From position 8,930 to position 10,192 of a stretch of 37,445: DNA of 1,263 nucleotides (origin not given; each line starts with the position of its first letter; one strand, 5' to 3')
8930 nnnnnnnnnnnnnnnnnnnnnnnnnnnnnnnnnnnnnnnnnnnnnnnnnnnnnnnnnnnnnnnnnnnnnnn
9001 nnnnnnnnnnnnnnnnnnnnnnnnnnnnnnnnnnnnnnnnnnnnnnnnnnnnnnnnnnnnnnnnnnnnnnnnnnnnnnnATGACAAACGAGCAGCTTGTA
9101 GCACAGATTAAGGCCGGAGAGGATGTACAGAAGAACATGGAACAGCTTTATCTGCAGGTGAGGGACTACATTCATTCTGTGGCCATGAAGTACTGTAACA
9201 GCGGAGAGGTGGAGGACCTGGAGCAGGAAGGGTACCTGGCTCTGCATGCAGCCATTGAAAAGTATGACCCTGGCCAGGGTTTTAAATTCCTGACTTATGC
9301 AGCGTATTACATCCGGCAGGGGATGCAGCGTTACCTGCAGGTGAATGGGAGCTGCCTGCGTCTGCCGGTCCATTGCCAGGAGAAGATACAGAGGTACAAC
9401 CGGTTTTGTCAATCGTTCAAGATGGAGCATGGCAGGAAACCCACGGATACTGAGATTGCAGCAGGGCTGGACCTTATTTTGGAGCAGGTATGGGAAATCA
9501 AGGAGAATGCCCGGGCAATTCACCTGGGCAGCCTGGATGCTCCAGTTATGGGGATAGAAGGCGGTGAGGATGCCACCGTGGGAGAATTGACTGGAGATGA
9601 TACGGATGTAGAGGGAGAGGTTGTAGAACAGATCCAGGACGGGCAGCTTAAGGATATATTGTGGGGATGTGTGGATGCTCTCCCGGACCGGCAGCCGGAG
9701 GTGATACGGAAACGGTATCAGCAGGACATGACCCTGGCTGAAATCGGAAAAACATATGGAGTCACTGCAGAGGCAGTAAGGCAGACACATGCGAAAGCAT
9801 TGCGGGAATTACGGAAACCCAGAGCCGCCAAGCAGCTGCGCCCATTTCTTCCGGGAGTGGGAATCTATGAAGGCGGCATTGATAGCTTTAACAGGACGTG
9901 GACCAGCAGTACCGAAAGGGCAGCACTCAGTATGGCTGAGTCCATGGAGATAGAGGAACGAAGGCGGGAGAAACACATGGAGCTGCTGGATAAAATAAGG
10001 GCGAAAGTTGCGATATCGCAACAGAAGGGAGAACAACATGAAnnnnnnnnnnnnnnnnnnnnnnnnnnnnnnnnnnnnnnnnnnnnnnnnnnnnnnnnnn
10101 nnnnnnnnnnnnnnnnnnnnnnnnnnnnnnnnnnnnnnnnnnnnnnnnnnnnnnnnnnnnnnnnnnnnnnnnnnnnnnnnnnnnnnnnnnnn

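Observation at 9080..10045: Phage-encoded sigma-70 family sigma factor with a long C-terminal tail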

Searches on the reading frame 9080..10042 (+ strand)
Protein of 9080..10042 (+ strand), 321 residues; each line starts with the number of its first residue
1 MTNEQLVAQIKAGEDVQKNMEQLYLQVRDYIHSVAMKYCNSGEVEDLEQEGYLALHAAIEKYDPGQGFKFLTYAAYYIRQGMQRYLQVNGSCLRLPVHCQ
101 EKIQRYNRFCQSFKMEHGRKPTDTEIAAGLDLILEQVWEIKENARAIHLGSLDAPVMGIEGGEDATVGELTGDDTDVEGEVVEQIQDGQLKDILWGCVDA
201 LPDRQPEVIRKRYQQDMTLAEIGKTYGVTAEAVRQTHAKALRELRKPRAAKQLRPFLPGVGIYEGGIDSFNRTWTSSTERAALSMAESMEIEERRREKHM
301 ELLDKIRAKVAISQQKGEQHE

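Call 3: search_protein_families(library=pfam, proteins=[window:9080-10042:+], max_evalue=0.1)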
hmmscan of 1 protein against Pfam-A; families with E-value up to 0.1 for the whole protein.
window:9080-10042:+ (321 aa): 5 families
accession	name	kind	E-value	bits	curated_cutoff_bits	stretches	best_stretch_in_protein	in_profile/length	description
PF04545.22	Sigma70_r4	-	1e-15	57.4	24.1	1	199-246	3-50/50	Sigma-70, region 4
PF04542.20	Sigma70_r2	-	9e-15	54.7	24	1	23-87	1-66/71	Sigma-70 region 2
PF04539.22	Sigma70_r3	-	4.1e-09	36.8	25.3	1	101-174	1-69/78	Sigma-70 region 3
PF08281.18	Sigma70_r4_2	-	1.8e-06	28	25.7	1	193-244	3-54/54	Sigma-70, region 4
PF04297.20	UPF0122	-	0.0074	17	22.7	1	201-238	18-55/101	Putative helix-turn-helix protein, YlxM / p13 like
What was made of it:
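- On Sigma-70 superfamily: PF04542, PF04539 and PF04545 are all above gathering scores (call 3).
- Checked: All three are above their gathering scores (call 3).
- Pfam regions 2, 3 and 4 are all above threshold (call 3).
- Tried and rejected: No Pfam domain covers the tail (call 3).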

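Call 4: search_protein_families(library=ncbifam, proteins=[window:9080-10042:+], max_evalue=0.1)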
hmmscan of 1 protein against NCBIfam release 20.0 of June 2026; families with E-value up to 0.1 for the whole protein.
window:9080-10042:+ (321 aa): 87 families (the best 25 are shown)
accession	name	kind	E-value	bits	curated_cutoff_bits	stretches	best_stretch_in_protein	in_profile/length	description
NF041931.2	MzaA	equivalog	7.8e-47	160.5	800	1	31-259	488-716/726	MZA anti-phage system associated sigma-70 family RNA polymerase sigma factor MzaA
TIGR02997.1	Sig70-cyanoRpoD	subfamily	9.7e-42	143.2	384.5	1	2-245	61-298/298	RNA polymerase sigma factor, RpoD/SigA family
NF004208.0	PRK05658.1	equivalog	2.1e-41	142.7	555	1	31-257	405-629/631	RNA polymerase sigma factor RpoD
NF005643.0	PRK07406.1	equivalog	3.1e-41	141.7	500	1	7-256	152-395/397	RNA polymerase sigma factor RpoD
TIGR02393.1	RpoD_Cterm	equivalog_domain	3.9e-40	137.9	354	1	31-257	13-237/238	RNA polymerase sigma factor RpoD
NF006666.0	PRK09210.1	equivalog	5e-40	137.9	572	1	5-257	121-369/370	RNA polymerase sigma factor RpoD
NF005785.0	PRK07598.1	equivalog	1.4e-38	132.8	554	1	1-257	161-411/415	RNA polymerase sigma factor SigC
NF004562.0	PRK05901.1-4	equivalog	7e-36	123.8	779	1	30-257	328-553/571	RNA polymerase sigma factor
NF004561.0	PRK05901.1-3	equivalog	3.9e-35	122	582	1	30-257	311-536/537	RNA polymerase sigma factor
NF005642.0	PRK07405.1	subfamily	9e-35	120.4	524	1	2-250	69-311/318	RNA polymerase sigma factor SigD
NF005920.0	PRK07921.1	subfamily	1.6e-34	119.4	464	1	30-255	102-325/328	RNA polymerase sigma factor SigB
NF004560.0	PRK05901.1-1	equivalog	4.1e-34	118.6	711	1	31-257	291-515/516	RNA polymerase sigma factor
TIGR02394.1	rpoS_proteo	equivalog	7.9e-34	117.4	378.7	1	30-247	58-273/285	RNA polymerase sigma factor RpoS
NF004207.0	PRK05657.1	equivalog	6.7e-32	111.1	394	1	31-248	102-317/329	RNA polymerase sigma factor RpoS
NF004566.0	PRK05901.2-4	equivalog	1.4e-31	110.2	531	1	18-257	192-443/448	RNA polymerase sigma factor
TIGR02937.1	sigma70-ECF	superfamily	1.6e-28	99.4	42.9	1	20-246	3-163/165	sigma-70 family RNA polymerase sigma factor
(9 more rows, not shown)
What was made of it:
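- On Sigma-70 superfamily: TIGR02937 scores 99.4 bits against a cut-off of 42.9 (call 4).
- On Group 1 primary sigma (RpoD/SigA): Best RpoD-type scores are 138-143 bits against cut-offs of 354-572 (call 4).
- On FliA/WhiG (sigma-28): 106.4 bits against a cut-off of 189.6 (call 4).
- Closest known: Primary. Different: It scores far below every RpoD equivalog cut-off (call 4).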

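Call 5: search_protein_families(library=phrogs, proteins=[window:9080-10042:+], max_evalue=0.1)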
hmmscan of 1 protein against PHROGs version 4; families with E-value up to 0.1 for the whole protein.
window:9080-10042:+ (321 aa): 13 families
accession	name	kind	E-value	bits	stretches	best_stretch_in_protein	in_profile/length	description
phrog_351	-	transcription regulation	3e-55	189.3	1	2-305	489-761/928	RNA polymerase sigma factor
phrog_1740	-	transcription regulation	1.9e-14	54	2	164-246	132-214/567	RNA polymerase sigma factor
phrog_21612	-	transcription regulation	0.00034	20.3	1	18-184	13-171/600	RNA polymerase sigma factor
phrog_36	-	transcription regulation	0.0011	19.6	1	197-246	136-185/220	transcriptional regulator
phrog_7545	-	DNA, RNA and nucleotide metabolism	0.0017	19.6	1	205-271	6-57/160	HNH endonuclease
phrog_36098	-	transcription regulation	0.002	18.8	1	45-142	45-142/223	RNA polymerase sigma factor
phrog_12061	-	unknown function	0.0037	18.1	1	196-245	46-95/111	-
phrog_11138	-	unknown function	0.0047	18.2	1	174-246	69-137/142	-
phrog_13787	-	unknown function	0.0054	17.9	1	147-246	67-166/172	-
phrog_3512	-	transcription regulation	0.0069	17.6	1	200-242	65-107/130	sigma factor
phrog_323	-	transcription regulation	0.015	15.9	1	207-300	155-239/319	transcriptional regulator, D5-like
phrog_8446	-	DNA, RNA and nucleotide metabolism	0.041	14.5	1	205-282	61-136/211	HNH endonuclease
phrog_7061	-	DNA, RNA and nucleotide metabolism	0.075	14.6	0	208-236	36-64/70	HTH DNA binding protein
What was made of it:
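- On PHROG 351 (phage RNA polymerase sigma factors): 3e-55, with query residues 2-305 covered (call 5).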

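Call 9: find_homologous_proteins(query=window:9080-10042:+)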
Query window:9080-10042:+ (321 aa): 1721 proteins with E <= 0.001 among 3678 candidates; the best 120 are listed.
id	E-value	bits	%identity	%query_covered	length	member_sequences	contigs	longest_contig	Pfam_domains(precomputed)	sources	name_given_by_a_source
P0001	1.3e-204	696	97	100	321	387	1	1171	PF04545.23,PF04542.21,PF08281.19,PF04539.23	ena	-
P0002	1.9e-166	571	79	100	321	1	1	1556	PF04545.23,PF04542.21,PF08281.19,PF04539.23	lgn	-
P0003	2.4e-123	429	94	64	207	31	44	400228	PF04545.23,PF08281.19,PF04539.23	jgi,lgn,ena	jgi:RNA polymerase primary sigma factor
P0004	4.1e-118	412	61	98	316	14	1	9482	PF04545.23,PF04542.21,PF04539.23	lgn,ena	-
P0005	7.6e-118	411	62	98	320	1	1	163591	PF04545.23,PF04542.21,PF04539.23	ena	-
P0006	7.7e-118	411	61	98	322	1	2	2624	PF04545.23,PF04542.21,PF04539.23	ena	-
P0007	1.2e-117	411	61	98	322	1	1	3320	PF04545.23,PF04542.21,PF04539.23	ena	-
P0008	1.2e-117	411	61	98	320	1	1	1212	PF04545.23,PF04542.21,PF04539.23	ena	-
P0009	1.3e-117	411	61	98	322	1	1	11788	PF04545.23,PF04542.21,PF04539.23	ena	-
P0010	2.3e-117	410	62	98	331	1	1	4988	PF04545.23,PF04542.21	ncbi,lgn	ncbi:MAG: sigma-70 family RNA polymerase sigma factor [Enterocloster aldenensis]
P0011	2.5e-117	410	61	98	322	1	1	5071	PF04545.23,PF04542.21,PF04539.23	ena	-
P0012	2.6e-117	410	61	98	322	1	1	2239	PF04545.23,PF04542.21,PF04539.23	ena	-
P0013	2.6e-117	410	61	98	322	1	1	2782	PF04545.23,PF04542.21,PF04539.23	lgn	-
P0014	2.7e-117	410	61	98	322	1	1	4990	PF04545.23,PF04542.21,PF04539.23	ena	-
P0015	2.8e-117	410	61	98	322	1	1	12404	PF04545.23,PF04542.21,PF04539.23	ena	-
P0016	3.1e-117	409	61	98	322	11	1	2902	PF04545.23,PF04542.21,PF04539.23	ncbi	-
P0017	3.8e-117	409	61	98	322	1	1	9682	PF04545.23,PF04542.21,PF04539.23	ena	-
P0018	4.2e-117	409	61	98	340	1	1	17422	PF04545.23,PF04542.21,PF04539.23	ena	-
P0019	4.3e-117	409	61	98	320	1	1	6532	PF04545.23,PF04542.21,PF04539.23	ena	-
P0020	4.4e-117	409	61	98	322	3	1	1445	PF04545.23,PF04542.21,PF08281.19,PF04539.23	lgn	-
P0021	4.8e-117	409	61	98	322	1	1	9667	PF04545.23,PF04542.21,PF04539.23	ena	-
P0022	4.9e-117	409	61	98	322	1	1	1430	PF04545.23,PF04542.21,PF04539.23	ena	-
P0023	5.2e-117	409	61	98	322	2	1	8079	PF04545.23,PF04542.21,PF04539.23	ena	-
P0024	7.1e-117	408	61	98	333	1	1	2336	PF04545.23,PF04542.21,PF04539.23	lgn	-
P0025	7.3e-117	408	61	98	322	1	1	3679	PF04545.23,PF04542.21,PF04539.23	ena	-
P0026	8.7e-117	408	61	98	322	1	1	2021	PF04545.23,PF04542.21,PF04539.23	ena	-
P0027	8.7e-117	408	61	98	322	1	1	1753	PF04545.23,PF04542.21,PF04539.23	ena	-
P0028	1.1e-116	408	61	98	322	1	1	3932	PF04545.23,PF04542.21,PF04539.23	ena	-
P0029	1.2e-116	408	61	98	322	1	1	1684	PF04545.23,PF04542.21,PF04539.23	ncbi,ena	-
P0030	1.2e-116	407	61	98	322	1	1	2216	PF04545.23,PF04542.21,PF04539.23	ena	-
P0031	1.2e-116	407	61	98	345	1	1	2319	PF04545.23,PF04542.21,PF08281.19,PF04539.23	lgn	-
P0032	1.3e-116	407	61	98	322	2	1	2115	PF04545.23,PF04542.21,PF04539.23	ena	-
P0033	1.9e-116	407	60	98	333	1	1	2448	PF04545.23,PF04542.21,PF04539.23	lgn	-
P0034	2.0e-116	407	61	98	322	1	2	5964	PF04545.23,PF04542.21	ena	-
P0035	2.2e-116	407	61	98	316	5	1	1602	PF04545.23,PF04542.21,PF04539.23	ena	-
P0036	2.9e-116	406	60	98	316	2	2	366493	PF04545.23,PF04542.21,PF04539.23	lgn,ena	-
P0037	3.3e-116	406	60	98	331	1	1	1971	PF04545.23,PF04542.21,PF08281.19,PF04539.23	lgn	-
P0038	6.1e-116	405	61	98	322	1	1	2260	PF04545.23,PF04542.21,PF04539.23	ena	-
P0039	2.1e-115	403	60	98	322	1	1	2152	PF04545.23,PF04542.21,PF04539.23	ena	-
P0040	2.1e-115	403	59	98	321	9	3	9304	PF04545.23,PF04542.21,PF08281.19,PF04539.23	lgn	-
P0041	5.4e-115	402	60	98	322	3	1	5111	PF04545.23,PF04542.21,PF04539.23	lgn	-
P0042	6.3e-115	402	60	98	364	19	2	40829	PF04545.23,PF04542.21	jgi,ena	-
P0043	1.0e-114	401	60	98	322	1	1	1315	PF04545.23,PF04542.21,PF04539.23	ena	-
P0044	2.4e-114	400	59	98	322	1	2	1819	PF04545.23,PF04542.21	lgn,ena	-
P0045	2.9e-114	400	60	98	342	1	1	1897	PF04545.23,PF04542.21,PF04539.23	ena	-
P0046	3.1e-114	400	60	98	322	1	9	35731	PF04545.23,PF04542.21,PF04539.23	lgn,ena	-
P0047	5.8e-114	399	59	98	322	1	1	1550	PF04545.23,PF04542.21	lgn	-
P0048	6.5e-114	398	60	98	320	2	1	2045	PF04545.23,PF04542.21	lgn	-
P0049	7.2e-114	398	59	98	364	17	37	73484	PF04545.23,PF04542.21,PF04539.23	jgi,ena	jgi:RNA polymerase sigma factor (sigma-70 family)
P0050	1.2e-113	398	59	98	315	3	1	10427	PF04545.23,PF04542.21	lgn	-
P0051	1.4e-113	397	59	98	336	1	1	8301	PF04545.23,PF04542.21,PF04539.23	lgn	-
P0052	1.7e-113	397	58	99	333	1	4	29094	PF04545.23,PF04542.21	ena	-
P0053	1.8e-113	397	59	98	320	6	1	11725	PF04545.23,PF04542.21,PF04539.23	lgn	-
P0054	2.1e-113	397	64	89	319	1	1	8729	PF04545.23,PF04542.21,PF08281.19,PF04539.23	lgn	-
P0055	2.9e-113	396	61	98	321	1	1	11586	PF04545.23,PF04542.21,PF04539.23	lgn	-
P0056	3.2e-113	396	60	98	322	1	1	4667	PF04545.23,PF04542.21,PF08281.19,PF04539.23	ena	-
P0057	5.5e-113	395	59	98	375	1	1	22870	PF04545.23,PF04542.21,PF04539.23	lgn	-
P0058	6.4e-113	395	60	98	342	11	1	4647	PF04545.23,PF04542.21,PF04539.23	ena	-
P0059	7.8e-113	395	58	98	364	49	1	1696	PF04545.23,PF04542.21,PF04539.23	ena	-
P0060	8.3e-113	395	59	99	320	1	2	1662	PF04545.23,PF04542.21,PF08281.19,PF04539.23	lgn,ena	-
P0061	8.4e-113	395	60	98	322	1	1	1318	PF04545.23,PF04542.21,PF08281.19,PF04539.23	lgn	-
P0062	9.7e-113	395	60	98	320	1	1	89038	PF04545.23,PF04542.21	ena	-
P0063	1.2e-112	394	59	98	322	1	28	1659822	PF04545.23,PF04542.21,PF08281.19,PF04539.23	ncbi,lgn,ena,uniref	ncbi:sigma-70 family RNA polymerase sigma factor [Enterocloster asparagiformis]|uniref:sigma-70 fami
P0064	1.5e-112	394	59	98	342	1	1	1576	PF04545.23,PF04542.21,PF04539.23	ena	-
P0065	1.7e-112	394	60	98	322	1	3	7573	PF04545.23,PF04542.21,PF08281.19,PF04539.23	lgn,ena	-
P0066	2.1e-112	394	61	88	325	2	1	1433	PF04545.23,PF04542.21,PF08281.19,PF04539.23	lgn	-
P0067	2.2e-112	393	59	98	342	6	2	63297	PF04545.23,PF04542.21,PF04539.23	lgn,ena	-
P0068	2.3e-112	393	59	98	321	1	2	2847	PF04545.23,PF04542.21,PF08281.19,PF04539.23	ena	-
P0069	2.8e-112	393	59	98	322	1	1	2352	PF04545.23,PF04542.21,PF08281.19,PF04539.23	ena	-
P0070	3.1e-112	393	60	98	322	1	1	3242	PF04545.23,PF04542.21,PF08281.19,PF04539.23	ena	-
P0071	3.7e-112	393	60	98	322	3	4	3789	PF04545.23,PF04542.21,PF08281.19,PF04539.23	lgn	-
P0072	4.0e-112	393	58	98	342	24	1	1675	PF04545.23,PF04542.21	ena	-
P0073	4.1e-112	393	60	98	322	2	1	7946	PF04545.23,PF04542.21,PF08281.19,PF04539.23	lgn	-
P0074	5.2e-112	392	59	98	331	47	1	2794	PF04545.23,PF04542.21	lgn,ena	-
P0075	6.0e-112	392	59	98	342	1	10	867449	PF04545.23,PF04542.21,PF04539.23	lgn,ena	-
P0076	7.6e-112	392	60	99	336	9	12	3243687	PF04545.23,PF04542.21,PF08281.19,PF04539.23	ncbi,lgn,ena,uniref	ncbi:sigma-70 family RNA polymerase sigma factor [Clostridium sp. AN503]|uniref:sigma-70 family RNA 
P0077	8.3e-112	392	60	98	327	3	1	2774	PF04545.23,PF04542.21,PF04539.23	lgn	-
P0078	9.2e-112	391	60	88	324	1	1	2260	PF04545.23,PF04542.21,PF08281.19,PF04539.23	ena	-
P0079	9.7e-112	391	56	99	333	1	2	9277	PF04545.23,PF04542.21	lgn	-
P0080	1.0e-111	391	59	98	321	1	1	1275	PF04545.23,PF04542.21,PF08281.19,PF04539.23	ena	-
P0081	1.2e-111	391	59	98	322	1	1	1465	PF04545.23,PF04542.21,PF08281.19,PF04539.23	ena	-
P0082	1.3e-111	391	60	88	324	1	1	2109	PF04545.23,PF04542.21,PF08281.19,PF04539.23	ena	-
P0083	1.5e-111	391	57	99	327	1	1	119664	PF04545.23,PF04542.21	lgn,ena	-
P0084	3.0e-111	390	60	98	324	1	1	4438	PF04545.23,PF04542.21,PF08281.19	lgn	-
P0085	3.5e-111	390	59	98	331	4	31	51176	PF04545.23,PF04542.21,PF04539.23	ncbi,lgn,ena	-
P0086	4.8e-111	389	58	99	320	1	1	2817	PF04545.23,PF04542.21,PF08281.19,PF04539.23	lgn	-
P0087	4.8e-111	389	57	99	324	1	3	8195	PF04545.23,PF04542.21,PF08281.19,PF04539.23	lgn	-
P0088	5.1e-111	389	60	98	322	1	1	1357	PF04545.23,PF04542.21,PF08281.19,PF04539.23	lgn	-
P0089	5.5e-111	389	63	89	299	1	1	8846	PF04545.23,PF04542.21,PF04539.23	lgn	-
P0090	6.8e-111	389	58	98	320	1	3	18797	PF04545.23,PF04542.21,PF08281.19,PF04539.23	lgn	-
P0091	7.7e-111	388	59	98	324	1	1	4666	PF04545.23,PF04542.21,PF08281.19,PF04539.23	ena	-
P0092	8.2e-111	388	58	98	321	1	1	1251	PF04545.23,PF04542.21,PF08281.19,PF04539.23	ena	-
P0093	9.6e-111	388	59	98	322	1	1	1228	PF04545.23,PF04542.21,PF08281.19,PF04539.23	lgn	-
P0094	1.1e-110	388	59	98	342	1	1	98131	PF04545.23,PF04542.21,PF08281.19,PF04539.23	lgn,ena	-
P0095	1.2e-110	388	58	98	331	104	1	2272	PF04545.23,PF04542.21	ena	-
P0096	1.4e-110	388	60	88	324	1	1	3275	PF04545.23,PF04542.21,PF08281.19,PF04539.23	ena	-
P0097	1.6e-110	387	58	98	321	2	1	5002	PF04545.23,PF04542.21,PF08281.19,PF04539.23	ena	-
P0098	2.2e-110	387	58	98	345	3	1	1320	PF04545.23,PF04542.21,PF08281.19,PF04539.23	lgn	-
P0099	2.9e-110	387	58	98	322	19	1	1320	PF04545.23,PF04542.21,PF08281.19,PF04539.23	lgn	-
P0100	4.4e-110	386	58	98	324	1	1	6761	PF04545.23,PF04542.21,PF08281.19,PF04539.23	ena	-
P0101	4.6e-110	386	60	98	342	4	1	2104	PF04545.23,PF04542.21,PF08281.19,PF04539.23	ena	-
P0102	5.7e-110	386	58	98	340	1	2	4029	PF04545.23,PF04542.21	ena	-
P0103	6.2e-110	385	58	98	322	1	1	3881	PF04545.23,PF04542.21,PF08281.19,PF04539.23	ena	-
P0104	7.1e-110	385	60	93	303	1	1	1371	PF04545.23,PF04542.21,PF04539.23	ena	-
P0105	8.6e-110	385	59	98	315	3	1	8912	PF04545.23,PF04542.21,PF04539.23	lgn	-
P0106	9.3e-110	385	57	98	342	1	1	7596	PF04545.23,PF04542.21,PF04539.23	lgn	-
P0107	1.1e-109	385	58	96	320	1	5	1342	PF04545.23,PF04542.21,PF04539.23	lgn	-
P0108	1.1e-109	385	59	98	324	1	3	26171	PF04545.23,PF04542.21,PF08281.19,PF04539.23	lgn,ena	-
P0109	1.4e-109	384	58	98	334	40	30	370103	PF04545.23,PF04542.21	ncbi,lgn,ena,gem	-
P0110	2.5e-109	383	58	98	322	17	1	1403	PF04545.23,PF04542.21,PF08281.19,PF04539.23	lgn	-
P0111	2.9e-109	383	58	98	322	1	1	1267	PF04545.23,PF04542.21,PF08281.19,PF04539.23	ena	-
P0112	5.2e-109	382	58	98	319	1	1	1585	PF04545.23,PF04542.21,PF08281.19,PF04539.23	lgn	-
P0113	1.1e-108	381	59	92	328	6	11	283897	PF04545.23,PF04542.21,PF08281.19,PF04539.23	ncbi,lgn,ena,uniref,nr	ncbi:sigma-70 family RNA polymerase sigma factor [Lacrimispora sp. 210928-DFI.3.58]|uniref:sigma-70 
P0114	1.2e-108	381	55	97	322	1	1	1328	PF04545.23,PF04542.21,PF04539.23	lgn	-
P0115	2.5e-108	380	60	93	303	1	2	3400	PF04545.23,PF04542.21,PF04539.23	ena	-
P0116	2.8e-108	380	59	97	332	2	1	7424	PF04545.23,PF04542.21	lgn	-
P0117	7.5e-108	379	56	99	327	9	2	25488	PF04545.23,PF04542.21,PF04539.23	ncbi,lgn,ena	-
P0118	1.6e-107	377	58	99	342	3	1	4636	PF04545.23,PF04542.21,PF08281.19,PF04539.23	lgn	-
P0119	1.9e-107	377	58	98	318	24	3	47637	PF04545.23,PF04542.21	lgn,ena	-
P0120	2.3e-107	377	59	93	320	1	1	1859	PF04545.23,PF04542.21,PF04539.23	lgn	-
